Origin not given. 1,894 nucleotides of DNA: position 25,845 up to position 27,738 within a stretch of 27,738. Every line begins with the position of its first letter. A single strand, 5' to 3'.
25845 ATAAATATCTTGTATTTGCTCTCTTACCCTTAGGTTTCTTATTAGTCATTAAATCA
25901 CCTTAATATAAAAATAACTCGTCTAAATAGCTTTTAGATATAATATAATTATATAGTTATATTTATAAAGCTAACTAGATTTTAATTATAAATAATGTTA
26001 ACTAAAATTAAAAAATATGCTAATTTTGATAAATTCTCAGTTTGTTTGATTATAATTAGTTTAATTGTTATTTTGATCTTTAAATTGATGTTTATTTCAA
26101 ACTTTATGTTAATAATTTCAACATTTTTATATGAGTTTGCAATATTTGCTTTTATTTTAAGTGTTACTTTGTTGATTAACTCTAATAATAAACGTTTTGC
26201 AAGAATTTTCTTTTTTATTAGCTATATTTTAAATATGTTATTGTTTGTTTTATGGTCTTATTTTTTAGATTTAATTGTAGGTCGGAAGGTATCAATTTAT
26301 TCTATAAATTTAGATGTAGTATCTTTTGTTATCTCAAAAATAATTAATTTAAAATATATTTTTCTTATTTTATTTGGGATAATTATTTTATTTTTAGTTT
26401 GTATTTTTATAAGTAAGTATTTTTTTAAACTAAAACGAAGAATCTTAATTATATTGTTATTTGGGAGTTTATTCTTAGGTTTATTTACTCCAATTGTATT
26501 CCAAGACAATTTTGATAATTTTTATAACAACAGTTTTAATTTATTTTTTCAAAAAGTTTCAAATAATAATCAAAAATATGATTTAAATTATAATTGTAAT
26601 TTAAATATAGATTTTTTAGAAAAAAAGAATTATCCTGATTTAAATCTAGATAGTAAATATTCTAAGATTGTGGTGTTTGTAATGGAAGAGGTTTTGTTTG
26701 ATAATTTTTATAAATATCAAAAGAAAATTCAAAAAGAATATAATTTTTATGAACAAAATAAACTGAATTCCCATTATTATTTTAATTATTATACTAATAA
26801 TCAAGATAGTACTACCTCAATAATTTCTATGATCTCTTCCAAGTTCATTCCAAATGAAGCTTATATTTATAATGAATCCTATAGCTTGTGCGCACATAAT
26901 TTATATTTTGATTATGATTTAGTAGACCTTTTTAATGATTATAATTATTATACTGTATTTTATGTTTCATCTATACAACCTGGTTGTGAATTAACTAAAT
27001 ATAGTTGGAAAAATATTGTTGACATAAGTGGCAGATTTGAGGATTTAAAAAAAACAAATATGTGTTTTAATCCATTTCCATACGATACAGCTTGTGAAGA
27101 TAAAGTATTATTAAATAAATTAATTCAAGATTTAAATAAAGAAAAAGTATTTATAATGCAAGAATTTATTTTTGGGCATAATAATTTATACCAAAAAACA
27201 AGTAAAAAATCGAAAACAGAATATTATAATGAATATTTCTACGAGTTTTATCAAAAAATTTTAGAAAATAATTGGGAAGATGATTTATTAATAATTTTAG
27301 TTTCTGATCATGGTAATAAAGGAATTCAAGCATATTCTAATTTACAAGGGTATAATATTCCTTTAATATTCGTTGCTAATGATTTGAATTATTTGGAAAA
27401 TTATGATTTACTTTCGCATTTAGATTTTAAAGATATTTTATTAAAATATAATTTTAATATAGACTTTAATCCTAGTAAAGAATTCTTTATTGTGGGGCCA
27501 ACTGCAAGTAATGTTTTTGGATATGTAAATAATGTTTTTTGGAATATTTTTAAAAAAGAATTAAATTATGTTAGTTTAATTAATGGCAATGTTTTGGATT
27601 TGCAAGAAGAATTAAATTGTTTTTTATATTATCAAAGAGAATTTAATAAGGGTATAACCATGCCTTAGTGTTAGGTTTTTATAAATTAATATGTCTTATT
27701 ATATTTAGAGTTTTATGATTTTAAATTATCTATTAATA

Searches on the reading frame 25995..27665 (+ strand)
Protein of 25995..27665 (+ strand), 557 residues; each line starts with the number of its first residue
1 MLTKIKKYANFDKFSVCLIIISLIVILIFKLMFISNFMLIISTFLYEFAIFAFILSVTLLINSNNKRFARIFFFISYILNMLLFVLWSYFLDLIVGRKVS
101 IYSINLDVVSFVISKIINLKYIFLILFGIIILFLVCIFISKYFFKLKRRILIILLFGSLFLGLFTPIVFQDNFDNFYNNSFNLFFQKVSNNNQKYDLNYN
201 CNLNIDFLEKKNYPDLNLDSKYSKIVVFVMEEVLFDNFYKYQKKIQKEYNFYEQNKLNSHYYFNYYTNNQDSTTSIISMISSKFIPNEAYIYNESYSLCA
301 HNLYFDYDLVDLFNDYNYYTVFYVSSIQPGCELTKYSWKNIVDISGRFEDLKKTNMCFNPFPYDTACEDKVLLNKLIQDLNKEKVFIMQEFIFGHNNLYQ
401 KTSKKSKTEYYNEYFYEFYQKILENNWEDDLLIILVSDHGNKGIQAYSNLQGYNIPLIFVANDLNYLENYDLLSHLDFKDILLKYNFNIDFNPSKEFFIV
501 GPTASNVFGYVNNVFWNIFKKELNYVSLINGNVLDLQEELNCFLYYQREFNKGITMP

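Call 15: find_encoding_contigs(protein=window:25995-27665:+, flank=10000, max_places=6)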
Protein window:25995-27665:+ (557 aa): no gene with exactly this product is on record in the collection.
